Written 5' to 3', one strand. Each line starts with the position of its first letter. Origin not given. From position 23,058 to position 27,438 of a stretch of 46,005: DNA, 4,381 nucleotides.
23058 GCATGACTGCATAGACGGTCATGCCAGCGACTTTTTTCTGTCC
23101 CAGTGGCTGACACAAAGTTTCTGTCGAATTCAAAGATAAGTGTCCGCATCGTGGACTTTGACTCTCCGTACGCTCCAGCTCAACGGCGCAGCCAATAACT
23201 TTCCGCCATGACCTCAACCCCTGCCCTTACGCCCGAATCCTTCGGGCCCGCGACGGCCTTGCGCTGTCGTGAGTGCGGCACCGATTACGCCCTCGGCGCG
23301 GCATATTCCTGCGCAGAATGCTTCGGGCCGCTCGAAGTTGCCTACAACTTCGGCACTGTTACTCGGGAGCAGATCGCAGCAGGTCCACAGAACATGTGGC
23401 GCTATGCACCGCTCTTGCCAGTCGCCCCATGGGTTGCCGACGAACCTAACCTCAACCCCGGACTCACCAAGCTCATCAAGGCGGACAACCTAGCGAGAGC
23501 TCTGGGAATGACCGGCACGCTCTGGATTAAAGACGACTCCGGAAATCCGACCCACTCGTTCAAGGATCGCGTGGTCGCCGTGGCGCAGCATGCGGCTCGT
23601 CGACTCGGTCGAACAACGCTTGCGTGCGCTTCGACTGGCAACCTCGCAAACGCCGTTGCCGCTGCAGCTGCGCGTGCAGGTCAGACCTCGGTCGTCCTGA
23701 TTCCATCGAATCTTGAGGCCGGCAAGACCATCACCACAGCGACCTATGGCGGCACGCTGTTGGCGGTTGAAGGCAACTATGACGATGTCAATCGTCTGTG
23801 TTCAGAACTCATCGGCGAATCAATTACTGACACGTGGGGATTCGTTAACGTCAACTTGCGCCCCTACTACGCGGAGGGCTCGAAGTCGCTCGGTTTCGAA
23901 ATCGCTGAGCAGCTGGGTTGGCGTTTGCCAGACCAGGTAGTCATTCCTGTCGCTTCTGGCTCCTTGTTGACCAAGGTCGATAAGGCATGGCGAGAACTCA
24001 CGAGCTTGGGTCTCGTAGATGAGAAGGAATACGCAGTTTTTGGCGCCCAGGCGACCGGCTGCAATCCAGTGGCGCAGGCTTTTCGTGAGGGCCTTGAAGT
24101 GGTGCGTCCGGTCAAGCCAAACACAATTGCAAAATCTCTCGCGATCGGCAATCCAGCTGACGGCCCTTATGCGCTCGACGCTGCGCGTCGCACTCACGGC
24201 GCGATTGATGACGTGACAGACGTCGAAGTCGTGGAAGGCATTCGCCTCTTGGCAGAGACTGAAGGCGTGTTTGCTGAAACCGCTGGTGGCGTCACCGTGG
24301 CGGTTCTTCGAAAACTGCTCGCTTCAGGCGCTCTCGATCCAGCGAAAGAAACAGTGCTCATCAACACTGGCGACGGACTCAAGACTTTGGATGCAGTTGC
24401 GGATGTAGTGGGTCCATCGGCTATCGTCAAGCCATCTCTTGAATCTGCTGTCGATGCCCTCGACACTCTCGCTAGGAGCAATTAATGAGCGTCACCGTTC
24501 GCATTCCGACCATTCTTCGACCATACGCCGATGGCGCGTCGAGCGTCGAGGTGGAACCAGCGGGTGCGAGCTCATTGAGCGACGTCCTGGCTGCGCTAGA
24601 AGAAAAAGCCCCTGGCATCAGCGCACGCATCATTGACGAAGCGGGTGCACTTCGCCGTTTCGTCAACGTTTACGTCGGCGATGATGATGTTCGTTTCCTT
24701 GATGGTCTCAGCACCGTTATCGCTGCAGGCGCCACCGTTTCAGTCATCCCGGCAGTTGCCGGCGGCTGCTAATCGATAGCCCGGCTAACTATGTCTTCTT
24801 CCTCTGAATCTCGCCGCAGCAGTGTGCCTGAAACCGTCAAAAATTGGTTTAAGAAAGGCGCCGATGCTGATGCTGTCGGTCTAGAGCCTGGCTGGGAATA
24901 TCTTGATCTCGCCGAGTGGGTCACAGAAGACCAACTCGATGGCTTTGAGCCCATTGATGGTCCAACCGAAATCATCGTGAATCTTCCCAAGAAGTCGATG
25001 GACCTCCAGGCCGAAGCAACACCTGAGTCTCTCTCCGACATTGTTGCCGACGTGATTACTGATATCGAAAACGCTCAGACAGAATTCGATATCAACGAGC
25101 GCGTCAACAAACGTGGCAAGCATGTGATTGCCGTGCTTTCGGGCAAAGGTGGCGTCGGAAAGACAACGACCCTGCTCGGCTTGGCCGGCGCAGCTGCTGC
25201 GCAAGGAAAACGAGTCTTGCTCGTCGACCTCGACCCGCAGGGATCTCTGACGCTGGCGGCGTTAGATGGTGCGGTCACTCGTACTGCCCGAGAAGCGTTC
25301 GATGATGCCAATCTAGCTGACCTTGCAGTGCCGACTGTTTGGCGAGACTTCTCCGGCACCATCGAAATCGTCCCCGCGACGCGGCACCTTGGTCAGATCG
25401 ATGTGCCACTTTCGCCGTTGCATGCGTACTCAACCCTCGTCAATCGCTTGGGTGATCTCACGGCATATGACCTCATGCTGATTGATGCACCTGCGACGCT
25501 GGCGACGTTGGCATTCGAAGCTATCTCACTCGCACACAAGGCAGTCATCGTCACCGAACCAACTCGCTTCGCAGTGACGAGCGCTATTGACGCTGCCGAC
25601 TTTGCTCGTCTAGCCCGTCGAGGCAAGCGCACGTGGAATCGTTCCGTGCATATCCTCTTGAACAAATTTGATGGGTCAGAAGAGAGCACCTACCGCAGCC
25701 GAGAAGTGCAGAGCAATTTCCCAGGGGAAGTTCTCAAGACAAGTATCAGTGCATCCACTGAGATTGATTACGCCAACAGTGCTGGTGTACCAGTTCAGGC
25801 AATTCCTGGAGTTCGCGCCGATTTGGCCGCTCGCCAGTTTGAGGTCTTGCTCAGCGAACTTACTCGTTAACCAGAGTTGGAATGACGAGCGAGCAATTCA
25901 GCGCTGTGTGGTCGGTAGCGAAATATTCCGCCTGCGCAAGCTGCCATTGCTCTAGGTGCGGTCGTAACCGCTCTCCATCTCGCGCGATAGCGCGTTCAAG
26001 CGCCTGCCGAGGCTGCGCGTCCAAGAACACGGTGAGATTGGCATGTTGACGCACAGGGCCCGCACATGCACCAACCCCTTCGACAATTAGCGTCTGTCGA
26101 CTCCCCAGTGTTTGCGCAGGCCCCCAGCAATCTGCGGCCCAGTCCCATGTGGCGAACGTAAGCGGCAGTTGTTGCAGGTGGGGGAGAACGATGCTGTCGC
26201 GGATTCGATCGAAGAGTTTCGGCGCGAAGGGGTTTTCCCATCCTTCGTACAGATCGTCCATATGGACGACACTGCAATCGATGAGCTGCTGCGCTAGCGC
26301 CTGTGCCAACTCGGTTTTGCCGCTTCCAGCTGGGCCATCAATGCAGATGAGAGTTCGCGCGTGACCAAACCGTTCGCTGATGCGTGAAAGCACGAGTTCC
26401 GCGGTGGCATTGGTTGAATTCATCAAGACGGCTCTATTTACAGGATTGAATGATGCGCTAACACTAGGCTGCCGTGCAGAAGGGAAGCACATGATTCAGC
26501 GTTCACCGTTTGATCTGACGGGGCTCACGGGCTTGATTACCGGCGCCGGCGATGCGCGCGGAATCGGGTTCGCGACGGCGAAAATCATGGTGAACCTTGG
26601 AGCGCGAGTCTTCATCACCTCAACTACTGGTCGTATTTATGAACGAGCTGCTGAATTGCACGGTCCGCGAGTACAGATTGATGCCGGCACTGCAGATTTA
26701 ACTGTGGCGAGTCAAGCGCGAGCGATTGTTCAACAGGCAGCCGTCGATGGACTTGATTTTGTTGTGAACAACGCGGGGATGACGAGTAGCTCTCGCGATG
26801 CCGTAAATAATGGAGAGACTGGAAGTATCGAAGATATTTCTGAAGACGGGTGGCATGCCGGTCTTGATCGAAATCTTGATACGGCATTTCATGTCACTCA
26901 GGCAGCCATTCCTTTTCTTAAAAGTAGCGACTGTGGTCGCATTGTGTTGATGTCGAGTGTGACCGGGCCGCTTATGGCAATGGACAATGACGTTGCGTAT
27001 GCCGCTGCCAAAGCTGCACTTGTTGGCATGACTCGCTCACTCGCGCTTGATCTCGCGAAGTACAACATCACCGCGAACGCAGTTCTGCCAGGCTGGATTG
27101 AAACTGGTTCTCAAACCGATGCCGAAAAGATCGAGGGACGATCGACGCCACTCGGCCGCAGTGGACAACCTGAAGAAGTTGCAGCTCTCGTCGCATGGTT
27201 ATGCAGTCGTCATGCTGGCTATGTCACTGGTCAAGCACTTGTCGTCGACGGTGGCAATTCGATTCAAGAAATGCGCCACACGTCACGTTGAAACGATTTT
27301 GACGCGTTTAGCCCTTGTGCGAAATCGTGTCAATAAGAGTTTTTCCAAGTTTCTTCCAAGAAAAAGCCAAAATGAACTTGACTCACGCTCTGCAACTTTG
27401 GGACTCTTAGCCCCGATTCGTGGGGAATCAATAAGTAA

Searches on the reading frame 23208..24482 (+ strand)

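Call 7: search_protein_families(library=pfam, proteins=[window:23208-24482:+], max_evalue=0.001)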
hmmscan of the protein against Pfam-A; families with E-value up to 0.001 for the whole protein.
window:23208-24482:+ (425 aa): 1 family
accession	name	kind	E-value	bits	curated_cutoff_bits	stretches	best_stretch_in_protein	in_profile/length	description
PF00291.31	PALP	-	5.5e-63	213.5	35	1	84-388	5-295/295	Pyridoxal-phosphate dependent enzyme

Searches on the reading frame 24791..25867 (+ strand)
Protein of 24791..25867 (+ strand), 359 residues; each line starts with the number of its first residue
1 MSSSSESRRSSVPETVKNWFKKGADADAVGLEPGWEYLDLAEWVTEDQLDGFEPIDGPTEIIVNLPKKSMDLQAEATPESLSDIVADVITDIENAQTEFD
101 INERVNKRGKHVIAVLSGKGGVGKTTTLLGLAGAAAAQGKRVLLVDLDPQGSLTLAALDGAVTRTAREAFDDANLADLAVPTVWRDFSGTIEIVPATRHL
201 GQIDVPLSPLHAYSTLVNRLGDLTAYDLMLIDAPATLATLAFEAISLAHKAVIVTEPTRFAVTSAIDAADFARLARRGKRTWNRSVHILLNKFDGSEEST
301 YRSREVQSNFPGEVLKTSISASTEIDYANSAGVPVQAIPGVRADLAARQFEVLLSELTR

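Call 7: search_protein_families(library=pfam, proteins=[window:24791-25867:+], max_evalue=0.001)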
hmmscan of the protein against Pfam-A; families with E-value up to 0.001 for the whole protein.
window:24791-25867:+ (359 aa): 11 families
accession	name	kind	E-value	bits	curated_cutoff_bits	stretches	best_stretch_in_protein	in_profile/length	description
PF13614.12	AAA_31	-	1.8e-22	80.6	27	1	111-263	2-155/177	AAA domain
PF01656.29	CbiA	-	1.5e-19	70.6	25.4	1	113-333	1-123/125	CobQ/CobB/MinD/ParA nucleotide binding domain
PF10609.15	ParA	-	2.3e-11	44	27.1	1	110-152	3-45/246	NUBPL iron-transfer P-loop NTPase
PF06564.18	CBP_BcsQ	-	8.2e-08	32.5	21.3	1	116-295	7-173/234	Cellulose biosynthesis protein BcsQ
PF00142.24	Fer4_NifH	-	1.4e-07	31.7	25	1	116-187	5-77/271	4Fe-4S iron sulfur cluster binding proteins, NifH/frxC family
PF02374.21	ArsA_ATPase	-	1.2e-06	28.4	24.3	1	114-154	4-44/305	Anion-transporting ATPase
PF25199.1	nSTAND_NTPase5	-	5.5e-06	26.7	34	1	100-152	31-83/145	Novel STAND NTPase 5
PF07015.17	VirC1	-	1.7e-05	24.7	24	1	112-153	3-44/231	VirC1 protein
PF13481.12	AAA_25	-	0.00019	21.6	27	1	109-172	31-97/195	AAA domain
PF09140.17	MipZ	-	0.00025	20.9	20.7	1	111-151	1-41/262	ATPase MipZ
PF13604.12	AAA_30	-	0.0004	20.6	27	1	111-169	18-76/191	AAA domain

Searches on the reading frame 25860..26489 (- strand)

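Call 7: search_protein_families(library=pfam, proteins=[window:25860-26489:-], max_evalue=0.001)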
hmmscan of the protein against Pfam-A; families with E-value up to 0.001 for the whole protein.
window:25860-26489:- (209 aa): 5 families
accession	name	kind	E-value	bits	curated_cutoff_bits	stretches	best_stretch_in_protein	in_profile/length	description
PF13238.12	AAA_18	-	5.8e-09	36.9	29.4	1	48-173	1-114/128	AAA domain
PF02224.24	Cytidylate_kin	-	2.3e-06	27.9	26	0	48-69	1-22/211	Cytidylate kinase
PF01712.25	dNK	-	0.00018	21.8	27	0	48-86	1-36/203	Deoxynucleoside kinase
PF13191.12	AAA_16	-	0.00042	21.3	32.6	1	37-122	16-101/167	AAA ATPase domain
PF20720.3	nSTAND3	-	0.00064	19.9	27.2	1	46-85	18-59/155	Novel STAND NTPase 3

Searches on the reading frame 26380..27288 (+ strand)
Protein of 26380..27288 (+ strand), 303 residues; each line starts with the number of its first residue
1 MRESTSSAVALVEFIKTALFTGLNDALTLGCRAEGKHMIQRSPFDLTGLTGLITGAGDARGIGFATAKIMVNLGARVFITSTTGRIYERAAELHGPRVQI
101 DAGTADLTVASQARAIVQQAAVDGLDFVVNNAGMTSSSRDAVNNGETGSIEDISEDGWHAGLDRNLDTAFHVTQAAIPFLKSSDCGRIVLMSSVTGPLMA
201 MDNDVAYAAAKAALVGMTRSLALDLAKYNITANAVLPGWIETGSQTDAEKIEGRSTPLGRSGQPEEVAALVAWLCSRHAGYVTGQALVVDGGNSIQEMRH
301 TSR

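Call 7: search_protein_families(library=pfam, proteins=[window:26380-27288:+], max_evalue=0.001)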
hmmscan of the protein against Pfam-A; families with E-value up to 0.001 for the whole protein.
window:26380-27288:+ (303 aa): 4 families
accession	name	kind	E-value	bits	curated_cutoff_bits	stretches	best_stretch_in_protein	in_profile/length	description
PF13561.12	adh_short_C2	-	1.6e-51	175.6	27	1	55-292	1-234/236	Enoyl-(Acyl carrier protein) reductase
PF00106.31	adh_short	-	7.6e-39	133.7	26.6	1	52-248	4-190/195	short chain dehydrogenase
PF08659.16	KR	-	1.7e-05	25.2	22.6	1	52-218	4-160/180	KR domain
PF23441.1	SDR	-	7.7e-05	22.6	27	1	160-243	118-197/258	SDR-like rossmann domain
